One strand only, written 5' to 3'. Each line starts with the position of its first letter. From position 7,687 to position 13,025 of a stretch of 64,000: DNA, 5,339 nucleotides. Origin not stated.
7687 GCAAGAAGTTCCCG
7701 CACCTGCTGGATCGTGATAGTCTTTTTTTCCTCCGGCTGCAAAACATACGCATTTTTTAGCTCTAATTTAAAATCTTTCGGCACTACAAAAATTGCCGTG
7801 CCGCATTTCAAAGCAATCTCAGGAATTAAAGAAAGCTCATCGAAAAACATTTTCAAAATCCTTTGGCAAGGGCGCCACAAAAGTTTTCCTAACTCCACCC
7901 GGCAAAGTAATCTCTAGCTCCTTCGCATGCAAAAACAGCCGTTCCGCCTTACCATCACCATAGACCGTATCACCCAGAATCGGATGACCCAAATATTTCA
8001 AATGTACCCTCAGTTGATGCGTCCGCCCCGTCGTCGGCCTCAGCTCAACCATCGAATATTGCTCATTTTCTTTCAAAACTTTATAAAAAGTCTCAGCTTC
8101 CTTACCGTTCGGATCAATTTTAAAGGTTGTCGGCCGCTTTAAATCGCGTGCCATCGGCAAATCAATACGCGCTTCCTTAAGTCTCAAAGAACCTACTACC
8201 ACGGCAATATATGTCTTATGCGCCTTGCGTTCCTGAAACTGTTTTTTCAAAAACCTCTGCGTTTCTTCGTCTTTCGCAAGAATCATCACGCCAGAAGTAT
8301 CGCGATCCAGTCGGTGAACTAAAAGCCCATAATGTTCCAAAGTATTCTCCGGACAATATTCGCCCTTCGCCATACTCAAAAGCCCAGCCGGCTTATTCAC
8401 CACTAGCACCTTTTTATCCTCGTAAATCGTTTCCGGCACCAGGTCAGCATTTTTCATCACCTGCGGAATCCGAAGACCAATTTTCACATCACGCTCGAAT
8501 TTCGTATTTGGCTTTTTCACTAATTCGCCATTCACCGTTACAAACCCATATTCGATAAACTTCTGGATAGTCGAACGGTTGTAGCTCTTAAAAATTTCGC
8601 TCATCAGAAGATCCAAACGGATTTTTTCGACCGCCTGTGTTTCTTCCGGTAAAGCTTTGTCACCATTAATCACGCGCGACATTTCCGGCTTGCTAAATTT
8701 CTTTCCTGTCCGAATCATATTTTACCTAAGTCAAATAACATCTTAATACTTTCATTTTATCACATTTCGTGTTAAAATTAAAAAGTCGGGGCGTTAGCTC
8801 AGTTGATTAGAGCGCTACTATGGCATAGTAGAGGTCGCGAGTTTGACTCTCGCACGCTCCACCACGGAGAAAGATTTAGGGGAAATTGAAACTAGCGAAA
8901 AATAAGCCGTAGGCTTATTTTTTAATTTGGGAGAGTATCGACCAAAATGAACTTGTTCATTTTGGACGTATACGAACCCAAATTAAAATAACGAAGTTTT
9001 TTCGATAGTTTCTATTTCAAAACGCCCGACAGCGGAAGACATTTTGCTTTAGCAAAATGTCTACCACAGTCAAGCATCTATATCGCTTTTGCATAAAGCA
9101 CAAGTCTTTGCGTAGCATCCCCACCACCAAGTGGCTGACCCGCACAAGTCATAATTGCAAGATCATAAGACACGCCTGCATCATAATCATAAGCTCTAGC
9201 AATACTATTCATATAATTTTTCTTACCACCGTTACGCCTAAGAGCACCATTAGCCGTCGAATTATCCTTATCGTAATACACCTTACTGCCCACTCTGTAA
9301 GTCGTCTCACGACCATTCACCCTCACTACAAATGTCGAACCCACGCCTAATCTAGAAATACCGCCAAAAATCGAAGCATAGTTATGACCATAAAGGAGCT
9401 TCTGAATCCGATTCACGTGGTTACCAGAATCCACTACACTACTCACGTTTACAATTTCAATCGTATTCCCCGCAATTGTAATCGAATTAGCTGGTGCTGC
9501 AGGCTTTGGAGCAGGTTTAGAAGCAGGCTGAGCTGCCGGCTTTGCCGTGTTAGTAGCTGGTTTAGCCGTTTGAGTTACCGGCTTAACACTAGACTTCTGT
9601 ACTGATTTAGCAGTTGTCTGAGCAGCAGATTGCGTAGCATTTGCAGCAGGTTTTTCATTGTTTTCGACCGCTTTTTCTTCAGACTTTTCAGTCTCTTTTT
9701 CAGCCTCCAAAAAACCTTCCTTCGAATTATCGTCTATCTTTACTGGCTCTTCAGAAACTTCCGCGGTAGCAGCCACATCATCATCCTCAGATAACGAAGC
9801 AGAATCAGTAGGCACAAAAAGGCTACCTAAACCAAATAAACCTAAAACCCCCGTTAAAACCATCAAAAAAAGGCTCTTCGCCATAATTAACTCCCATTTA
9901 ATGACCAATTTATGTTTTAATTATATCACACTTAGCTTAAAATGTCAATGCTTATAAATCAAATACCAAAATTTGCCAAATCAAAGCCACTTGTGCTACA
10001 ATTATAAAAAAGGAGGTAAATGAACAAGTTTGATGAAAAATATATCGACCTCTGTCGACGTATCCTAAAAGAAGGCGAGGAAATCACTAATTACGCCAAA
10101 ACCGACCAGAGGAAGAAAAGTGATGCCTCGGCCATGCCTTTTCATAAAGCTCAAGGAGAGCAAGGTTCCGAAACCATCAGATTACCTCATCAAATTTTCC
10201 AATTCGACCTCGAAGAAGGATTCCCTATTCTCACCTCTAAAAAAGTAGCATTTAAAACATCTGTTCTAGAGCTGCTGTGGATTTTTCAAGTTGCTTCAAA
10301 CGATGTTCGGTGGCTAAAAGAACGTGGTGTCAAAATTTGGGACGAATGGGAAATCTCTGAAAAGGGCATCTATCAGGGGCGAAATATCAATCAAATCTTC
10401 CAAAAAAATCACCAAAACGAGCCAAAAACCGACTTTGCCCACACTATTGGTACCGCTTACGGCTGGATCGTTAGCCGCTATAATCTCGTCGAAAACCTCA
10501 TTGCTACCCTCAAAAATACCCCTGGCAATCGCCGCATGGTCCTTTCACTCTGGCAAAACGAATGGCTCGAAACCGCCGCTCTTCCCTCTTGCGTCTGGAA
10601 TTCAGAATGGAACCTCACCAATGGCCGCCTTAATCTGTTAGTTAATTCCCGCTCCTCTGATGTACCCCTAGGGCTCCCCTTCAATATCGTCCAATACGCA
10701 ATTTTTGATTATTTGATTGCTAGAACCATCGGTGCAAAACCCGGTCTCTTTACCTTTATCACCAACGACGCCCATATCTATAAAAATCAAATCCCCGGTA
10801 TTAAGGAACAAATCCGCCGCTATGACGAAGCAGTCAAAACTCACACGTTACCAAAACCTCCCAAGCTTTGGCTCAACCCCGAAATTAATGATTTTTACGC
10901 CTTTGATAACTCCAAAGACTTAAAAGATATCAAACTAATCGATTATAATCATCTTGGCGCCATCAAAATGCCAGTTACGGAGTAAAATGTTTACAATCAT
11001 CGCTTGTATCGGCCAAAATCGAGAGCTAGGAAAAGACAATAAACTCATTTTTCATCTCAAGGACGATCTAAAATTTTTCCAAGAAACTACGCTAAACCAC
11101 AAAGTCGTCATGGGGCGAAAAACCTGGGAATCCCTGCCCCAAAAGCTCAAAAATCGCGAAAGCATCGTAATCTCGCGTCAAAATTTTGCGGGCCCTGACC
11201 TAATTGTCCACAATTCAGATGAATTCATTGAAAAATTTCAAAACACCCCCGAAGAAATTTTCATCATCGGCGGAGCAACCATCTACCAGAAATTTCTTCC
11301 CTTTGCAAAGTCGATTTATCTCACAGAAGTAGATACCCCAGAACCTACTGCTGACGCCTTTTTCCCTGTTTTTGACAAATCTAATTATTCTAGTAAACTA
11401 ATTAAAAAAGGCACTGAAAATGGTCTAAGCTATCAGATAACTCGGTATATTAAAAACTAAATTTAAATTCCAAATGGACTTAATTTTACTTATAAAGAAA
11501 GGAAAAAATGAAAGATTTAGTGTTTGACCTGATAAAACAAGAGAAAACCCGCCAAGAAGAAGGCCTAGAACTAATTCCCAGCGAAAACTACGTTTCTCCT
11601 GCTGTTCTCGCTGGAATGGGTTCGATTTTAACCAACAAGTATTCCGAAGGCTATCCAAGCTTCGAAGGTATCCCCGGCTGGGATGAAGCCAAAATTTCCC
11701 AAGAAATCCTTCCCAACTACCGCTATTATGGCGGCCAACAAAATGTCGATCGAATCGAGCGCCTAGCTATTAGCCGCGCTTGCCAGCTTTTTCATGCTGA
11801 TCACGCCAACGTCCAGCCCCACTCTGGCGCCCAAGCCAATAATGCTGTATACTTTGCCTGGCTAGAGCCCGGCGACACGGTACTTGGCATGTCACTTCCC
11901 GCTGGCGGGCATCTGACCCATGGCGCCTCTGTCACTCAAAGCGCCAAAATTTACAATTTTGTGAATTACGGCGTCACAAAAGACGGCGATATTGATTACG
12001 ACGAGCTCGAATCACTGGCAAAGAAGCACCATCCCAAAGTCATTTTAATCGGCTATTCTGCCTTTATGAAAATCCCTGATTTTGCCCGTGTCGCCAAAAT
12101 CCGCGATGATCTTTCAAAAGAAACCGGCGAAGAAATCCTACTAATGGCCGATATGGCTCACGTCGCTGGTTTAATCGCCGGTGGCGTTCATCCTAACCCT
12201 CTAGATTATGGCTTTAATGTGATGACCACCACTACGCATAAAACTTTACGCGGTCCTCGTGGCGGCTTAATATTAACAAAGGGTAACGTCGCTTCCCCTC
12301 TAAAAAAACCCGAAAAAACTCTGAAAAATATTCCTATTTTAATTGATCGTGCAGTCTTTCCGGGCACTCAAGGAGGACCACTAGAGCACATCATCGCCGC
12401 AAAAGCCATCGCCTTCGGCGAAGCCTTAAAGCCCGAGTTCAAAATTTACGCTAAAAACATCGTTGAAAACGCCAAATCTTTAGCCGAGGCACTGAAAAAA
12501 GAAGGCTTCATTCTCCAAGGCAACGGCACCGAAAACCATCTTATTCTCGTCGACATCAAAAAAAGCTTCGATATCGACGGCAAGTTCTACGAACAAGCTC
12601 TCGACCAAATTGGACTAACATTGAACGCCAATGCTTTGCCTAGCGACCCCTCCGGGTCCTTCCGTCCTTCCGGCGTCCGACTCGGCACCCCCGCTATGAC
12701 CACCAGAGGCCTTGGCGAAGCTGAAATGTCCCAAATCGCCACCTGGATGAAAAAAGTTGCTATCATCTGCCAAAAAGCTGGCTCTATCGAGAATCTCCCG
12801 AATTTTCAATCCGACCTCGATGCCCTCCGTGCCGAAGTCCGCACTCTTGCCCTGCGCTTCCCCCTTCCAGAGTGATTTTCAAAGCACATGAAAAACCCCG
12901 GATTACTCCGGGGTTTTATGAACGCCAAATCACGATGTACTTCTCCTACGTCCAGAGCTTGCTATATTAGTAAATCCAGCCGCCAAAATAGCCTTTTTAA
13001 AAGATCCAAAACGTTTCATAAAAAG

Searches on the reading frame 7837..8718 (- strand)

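Call 6: search_protein_families(library=pfam, proteins=[window:7837-8718:-], max_evalue=0.01)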
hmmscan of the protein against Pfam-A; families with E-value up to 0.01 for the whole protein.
window:7837-8718:- (293 aa): 3 families
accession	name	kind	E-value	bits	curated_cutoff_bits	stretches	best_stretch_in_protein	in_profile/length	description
PF00849.27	PseudoU_synth_2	-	3.6e-32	112.1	26.8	1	104-241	2-151/152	RNA pseudouridylate synthase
PF01479.30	S4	-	1.3e-08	34.9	22.8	1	34-74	2-42/48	S4 domain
PF19445.4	eIF3h_C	-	0.0055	16.9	28.6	1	65-169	29-129/197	C-terminal region of eIF3h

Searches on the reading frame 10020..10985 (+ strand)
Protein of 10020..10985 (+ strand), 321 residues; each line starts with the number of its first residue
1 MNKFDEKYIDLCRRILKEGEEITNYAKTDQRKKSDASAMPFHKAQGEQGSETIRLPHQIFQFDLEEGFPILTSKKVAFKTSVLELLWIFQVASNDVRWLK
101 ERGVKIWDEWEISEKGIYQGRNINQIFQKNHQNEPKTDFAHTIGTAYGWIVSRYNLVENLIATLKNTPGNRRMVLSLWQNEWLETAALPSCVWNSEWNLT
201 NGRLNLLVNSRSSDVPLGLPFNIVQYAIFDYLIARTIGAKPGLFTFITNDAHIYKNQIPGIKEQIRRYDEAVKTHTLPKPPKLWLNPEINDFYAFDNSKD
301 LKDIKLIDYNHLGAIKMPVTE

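Call 6: search_protein_families(library=pfam, proteins=[window:10020-10985:+], max_evalue=0.01)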
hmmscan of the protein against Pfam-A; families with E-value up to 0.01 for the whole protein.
window:10020-10985:+ (321 aa): 1 family
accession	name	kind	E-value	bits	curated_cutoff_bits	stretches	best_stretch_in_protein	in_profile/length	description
PF00303.24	Thymidylat_synt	-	9.3e-66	222.1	24.3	1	7-320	2-265/266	Thymidylate synthase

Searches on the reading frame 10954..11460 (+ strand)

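Call 6: search_protein_families(library=pfam, proteins=[window:10954-11460:+], max_evalue=0.01)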
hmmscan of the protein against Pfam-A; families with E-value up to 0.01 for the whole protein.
window:10954-11460:+ (168 aa): 1 family
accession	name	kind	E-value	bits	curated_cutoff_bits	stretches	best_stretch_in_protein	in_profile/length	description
PF00186.24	DHFR_1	-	2.4e-43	148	25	1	12-165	1-157/159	Dihydrofolate reductase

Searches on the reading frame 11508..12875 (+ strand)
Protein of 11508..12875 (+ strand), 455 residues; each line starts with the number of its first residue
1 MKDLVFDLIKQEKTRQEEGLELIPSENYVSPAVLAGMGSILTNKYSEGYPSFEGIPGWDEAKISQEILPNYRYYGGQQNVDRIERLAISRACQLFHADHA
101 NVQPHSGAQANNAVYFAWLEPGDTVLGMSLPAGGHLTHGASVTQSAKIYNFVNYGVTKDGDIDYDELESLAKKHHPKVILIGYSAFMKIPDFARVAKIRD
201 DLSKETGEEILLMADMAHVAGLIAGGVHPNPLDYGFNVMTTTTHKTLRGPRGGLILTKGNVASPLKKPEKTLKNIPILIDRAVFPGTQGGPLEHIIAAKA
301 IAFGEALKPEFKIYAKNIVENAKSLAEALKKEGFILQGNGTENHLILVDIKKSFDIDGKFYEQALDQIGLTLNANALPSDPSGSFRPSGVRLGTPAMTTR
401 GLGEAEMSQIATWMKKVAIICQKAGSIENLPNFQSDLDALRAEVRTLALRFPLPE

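Call 6: search_protein_families(library=pfam, proteins=[window:11508-12875:+], max_evalue=0.01)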
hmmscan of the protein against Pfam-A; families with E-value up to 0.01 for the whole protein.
window:11508-12875:+ (455 aa): 2 families
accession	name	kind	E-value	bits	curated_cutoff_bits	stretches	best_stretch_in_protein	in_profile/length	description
PF00464.25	SHMT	-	3.6e-141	470.8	27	1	5-414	8-399/399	Serine hydroxymethyltransferase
PF00155.27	Aminotran_1_2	-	0.00013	21.7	19.7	1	91-394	51-346/361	Aminotransferase class I and II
